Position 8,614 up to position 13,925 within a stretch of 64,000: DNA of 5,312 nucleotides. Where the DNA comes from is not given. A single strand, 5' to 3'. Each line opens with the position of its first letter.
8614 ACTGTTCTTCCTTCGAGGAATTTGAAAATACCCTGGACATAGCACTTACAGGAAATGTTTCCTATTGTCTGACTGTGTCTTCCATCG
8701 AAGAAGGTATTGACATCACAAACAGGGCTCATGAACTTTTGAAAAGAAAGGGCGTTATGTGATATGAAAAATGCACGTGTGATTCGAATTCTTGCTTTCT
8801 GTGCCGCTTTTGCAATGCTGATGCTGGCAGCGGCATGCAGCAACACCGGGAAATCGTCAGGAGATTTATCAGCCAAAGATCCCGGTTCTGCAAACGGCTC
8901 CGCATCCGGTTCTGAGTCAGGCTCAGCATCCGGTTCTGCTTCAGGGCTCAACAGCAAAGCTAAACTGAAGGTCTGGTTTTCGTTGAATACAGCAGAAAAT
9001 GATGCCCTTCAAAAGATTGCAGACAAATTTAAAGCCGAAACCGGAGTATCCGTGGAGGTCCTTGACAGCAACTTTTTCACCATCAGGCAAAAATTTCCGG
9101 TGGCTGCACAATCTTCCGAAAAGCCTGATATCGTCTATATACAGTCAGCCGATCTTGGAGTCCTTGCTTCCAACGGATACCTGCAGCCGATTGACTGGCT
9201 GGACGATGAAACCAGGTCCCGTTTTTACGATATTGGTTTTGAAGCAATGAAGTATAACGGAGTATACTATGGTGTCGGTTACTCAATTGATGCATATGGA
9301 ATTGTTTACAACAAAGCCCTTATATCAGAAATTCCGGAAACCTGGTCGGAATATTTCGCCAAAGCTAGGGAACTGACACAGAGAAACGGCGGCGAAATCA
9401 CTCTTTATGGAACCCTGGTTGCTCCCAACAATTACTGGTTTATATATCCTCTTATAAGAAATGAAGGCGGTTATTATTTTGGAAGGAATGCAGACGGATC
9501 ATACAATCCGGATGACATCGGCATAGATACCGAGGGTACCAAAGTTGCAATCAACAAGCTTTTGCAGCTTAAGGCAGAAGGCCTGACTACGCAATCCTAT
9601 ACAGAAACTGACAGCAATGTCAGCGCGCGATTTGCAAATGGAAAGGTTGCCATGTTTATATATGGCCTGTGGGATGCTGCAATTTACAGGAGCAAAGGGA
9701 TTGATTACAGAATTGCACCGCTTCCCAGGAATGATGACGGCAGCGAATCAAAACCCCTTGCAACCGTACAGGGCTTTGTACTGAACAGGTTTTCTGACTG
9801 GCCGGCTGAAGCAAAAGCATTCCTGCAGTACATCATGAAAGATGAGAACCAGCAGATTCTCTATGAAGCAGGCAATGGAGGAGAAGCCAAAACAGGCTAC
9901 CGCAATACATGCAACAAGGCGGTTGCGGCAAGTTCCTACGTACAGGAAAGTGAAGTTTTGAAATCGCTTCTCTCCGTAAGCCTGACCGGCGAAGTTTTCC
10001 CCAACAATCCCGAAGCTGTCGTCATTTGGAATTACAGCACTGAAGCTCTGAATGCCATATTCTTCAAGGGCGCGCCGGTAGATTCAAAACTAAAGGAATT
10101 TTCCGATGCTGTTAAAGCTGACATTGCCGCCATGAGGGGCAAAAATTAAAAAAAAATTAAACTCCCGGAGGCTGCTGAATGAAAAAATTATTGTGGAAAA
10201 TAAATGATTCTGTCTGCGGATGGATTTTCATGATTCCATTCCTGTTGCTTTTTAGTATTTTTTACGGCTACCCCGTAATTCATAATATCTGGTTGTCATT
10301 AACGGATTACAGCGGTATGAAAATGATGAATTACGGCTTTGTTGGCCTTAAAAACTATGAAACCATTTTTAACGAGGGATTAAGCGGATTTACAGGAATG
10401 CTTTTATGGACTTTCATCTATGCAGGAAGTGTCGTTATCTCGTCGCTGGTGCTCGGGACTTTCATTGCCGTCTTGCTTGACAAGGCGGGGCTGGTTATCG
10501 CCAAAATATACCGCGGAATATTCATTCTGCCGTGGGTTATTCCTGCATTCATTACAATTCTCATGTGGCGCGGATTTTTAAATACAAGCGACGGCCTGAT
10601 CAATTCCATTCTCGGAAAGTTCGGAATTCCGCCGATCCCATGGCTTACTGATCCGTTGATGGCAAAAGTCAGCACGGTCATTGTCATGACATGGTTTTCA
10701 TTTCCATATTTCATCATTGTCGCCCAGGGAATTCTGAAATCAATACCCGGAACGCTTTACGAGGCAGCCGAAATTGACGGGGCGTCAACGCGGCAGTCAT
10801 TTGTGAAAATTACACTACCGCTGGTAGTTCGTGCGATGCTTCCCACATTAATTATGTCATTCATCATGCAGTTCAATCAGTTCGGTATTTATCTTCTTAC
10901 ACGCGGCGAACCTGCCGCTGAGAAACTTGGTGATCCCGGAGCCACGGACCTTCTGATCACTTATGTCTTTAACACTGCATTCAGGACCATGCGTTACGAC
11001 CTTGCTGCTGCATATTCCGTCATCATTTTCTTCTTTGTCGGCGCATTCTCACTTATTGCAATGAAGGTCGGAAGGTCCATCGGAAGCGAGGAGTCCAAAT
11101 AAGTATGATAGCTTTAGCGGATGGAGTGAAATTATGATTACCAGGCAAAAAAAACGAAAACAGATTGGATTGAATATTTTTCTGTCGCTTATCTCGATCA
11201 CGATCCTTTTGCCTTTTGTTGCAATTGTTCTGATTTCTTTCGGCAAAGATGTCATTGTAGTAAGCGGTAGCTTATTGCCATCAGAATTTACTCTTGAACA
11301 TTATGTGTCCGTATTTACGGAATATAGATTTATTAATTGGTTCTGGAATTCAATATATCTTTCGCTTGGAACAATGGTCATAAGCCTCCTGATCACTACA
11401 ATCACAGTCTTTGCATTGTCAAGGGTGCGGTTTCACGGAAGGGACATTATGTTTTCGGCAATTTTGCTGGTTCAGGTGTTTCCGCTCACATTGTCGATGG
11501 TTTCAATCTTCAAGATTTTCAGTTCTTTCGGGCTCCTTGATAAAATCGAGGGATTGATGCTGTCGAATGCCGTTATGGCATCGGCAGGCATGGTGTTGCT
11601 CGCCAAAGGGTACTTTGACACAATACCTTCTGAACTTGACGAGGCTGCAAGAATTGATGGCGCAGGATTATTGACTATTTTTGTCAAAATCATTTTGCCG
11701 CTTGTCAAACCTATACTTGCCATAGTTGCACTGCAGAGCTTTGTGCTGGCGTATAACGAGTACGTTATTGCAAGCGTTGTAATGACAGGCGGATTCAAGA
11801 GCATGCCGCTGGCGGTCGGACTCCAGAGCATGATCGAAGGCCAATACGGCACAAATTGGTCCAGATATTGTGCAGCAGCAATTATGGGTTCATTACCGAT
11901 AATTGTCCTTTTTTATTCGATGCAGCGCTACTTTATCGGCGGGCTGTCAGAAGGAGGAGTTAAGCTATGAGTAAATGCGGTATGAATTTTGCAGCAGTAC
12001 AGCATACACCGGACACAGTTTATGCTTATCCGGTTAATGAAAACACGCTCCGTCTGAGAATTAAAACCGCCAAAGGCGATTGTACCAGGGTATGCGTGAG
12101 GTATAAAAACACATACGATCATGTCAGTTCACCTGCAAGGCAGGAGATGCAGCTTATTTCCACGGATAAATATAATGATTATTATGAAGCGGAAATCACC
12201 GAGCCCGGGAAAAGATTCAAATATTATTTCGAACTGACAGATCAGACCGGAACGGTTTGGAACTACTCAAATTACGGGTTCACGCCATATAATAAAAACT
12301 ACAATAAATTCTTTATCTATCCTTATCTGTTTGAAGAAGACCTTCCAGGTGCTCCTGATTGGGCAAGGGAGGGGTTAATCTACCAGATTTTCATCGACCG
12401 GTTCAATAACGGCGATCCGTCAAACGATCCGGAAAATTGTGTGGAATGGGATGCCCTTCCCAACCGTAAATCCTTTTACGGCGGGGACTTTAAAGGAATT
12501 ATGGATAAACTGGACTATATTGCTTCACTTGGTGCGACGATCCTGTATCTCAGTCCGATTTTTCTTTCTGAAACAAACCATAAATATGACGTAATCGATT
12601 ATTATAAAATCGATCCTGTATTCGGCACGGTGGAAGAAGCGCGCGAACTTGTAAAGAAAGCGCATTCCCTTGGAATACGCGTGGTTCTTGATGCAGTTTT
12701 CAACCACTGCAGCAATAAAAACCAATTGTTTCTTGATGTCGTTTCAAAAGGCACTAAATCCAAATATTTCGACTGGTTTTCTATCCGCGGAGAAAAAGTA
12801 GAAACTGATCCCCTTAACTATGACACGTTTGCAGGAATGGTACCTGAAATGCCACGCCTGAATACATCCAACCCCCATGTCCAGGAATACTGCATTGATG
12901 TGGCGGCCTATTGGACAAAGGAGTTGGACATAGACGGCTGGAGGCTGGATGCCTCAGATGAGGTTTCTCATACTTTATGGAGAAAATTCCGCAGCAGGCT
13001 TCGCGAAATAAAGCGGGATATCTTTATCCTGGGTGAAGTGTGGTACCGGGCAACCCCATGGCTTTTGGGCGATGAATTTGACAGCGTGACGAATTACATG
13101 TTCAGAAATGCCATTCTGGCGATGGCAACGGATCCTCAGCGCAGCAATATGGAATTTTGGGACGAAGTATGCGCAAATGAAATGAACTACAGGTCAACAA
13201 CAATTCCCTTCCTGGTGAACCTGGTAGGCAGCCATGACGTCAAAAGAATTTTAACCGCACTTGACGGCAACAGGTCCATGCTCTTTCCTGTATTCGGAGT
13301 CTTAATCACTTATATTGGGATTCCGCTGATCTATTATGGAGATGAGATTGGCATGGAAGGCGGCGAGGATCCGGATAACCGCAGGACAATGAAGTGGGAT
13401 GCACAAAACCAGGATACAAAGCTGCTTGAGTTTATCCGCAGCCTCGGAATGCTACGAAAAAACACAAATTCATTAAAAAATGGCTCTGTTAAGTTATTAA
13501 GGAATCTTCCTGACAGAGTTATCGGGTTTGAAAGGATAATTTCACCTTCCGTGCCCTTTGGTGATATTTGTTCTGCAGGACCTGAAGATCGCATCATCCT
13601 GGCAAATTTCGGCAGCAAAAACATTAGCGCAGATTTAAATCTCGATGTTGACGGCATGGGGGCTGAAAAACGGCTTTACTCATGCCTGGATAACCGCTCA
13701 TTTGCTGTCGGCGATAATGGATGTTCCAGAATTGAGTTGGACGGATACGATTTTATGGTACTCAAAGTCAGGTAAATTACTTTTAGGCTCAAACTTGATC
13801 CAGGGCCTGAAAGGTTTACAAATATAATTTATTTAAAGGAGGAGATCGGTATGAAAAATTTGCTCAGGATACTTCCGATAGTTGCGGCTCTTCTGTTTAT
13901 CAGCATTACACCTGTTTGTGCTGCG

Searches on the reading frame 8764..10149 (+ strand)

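Call 6: search_protein_families(library=pfam, proteins=[window:8764-10149:+], max_evalue=0.001)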
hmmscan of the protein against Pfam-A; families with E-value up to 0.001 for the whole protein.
window:8764-10149:+ (461 aa): 3 families
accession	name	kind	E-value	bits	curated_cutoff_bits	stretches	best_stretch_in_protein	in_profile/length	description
PF13416.11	SBP_bac_8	-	9.2e-38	131.1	27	1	84-394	1-272/279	Bacterial extracellular solute-binding protein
PF01547.30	SBP_bac_1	-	1.3e-36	127.6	26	1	78-364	4-307/307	Bacterial extracellular solute-binding protein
PF13531.11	SBP_bac_11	-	1.9e-07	31.5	25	0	278-370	139-225/227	Bacterial extracellular solute-binding protein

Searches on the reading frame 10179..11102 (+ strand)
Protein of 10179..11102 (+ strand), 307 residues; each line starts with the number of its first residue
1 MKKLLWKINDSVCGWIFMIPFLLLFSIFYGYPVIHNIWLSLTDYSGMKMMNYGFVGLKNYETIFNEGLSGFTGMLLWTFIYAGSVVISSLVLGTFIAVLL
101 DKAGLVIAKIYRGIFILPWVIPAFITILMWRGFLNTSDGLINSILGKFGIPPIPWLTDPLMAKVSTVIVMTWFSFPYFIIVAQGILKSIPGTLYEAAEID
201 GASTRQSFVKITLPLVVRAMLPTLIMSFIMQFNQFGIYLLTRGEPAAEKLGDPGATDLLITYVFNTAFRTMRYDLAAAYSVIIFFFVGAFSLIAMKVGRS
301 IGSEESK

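Call 6: search_protein_families(library=pfam, proteins=[window:10179-11102:+], max_evalue=0.001)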
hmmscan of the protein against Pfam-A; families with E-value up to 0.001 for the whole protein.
window:10179-11102:+ (307 aa): 1 family
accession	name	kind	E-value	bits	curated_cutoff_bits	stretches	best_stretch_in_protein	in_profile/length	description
PF00528.27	BPD_transp_1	-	2e-13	50.9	26.4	1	91-292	3-171/184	Binding-protein-dependent transport system inner membrane component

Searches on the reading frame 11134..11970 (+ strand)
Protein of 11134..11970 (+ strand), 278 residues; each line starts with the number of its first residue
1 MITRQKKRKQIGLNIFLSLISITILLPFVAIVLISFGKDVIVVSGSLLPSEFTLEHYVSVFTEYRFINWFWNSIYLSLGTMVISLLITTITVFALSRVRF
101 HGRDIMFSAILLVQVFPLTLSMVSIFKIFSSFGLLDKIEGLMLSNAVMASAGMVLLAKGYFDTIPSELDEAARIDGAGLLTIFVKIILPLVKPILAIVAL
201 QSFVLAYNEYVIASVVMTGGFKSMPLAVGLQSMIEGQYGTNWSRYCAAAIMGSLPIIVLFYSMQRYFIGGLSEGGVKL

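Call 6: search_protein_families(library=pfam, proteins=[window:11134-11970:+], max_evalue=0.001)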
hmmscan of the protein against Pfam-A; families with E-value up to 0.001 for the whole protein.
window:11134-11970:+ (278 aa): 1 family
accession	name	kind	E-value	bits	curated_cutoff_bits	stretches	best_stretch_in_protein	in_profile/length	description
PF00528.27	BPD_transp_1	-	1.2e-12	48.4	26.4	1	105-267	19-178/184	Binding-protein-dependent transport system inner membrane component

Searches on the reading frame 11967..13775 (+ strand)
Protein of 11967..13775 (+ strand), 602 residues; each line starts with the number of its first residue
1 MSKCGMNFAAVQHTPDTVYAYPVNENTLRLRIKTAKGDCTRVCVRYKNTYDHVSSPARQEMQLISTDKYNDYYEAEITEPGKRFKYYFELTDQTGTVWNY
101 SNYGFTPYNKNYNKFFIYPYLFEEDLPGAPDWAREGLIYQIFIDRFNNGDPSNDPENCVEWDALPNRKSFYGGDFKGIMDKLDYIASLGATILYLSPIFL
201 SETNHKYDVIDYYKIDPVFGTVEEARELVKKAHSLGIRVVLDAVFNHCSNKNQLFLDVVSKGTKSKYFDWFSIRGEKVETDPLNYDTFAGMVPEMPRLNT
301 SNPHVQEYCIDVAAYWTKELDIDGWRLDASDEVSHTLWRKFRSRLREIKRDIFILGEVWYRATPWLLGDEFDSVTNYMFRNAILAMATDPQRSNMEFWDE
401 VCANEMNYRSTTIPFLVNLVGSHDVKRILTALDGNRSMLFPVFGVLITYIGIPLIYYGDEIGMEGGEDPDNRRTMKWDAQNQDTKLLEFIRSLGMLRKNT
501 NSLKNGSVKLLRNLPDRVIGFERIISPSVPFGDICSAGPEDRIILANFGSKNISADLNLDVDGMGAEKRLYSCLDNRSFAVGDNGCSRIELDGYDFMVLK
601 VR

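Call 6: search_protein_families(library=pfam, proteins=[window:11967-13775:+], max_evalue=0.001)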
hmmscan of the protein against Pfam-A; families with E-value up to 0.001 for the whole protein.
window:11967-13775:+ (602 aa): 3 families
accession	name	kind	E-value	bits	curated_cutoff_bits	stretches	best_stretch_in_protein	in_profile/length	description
PF00128.31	Alpha-amylase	-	2.3e-69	235.2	22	1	140-481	1-394/446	Alpha amylase, catalytic domain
PF02903.20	Alpha-amylase_N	-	1.8e-25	89.9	23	1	6-121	1-119/120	Alpha amylase, N-terminal ig-like domain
PF07732.21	Cu-oxidase_3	-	0.00076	20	21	0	21-105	18-102/119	Multicopper oxidase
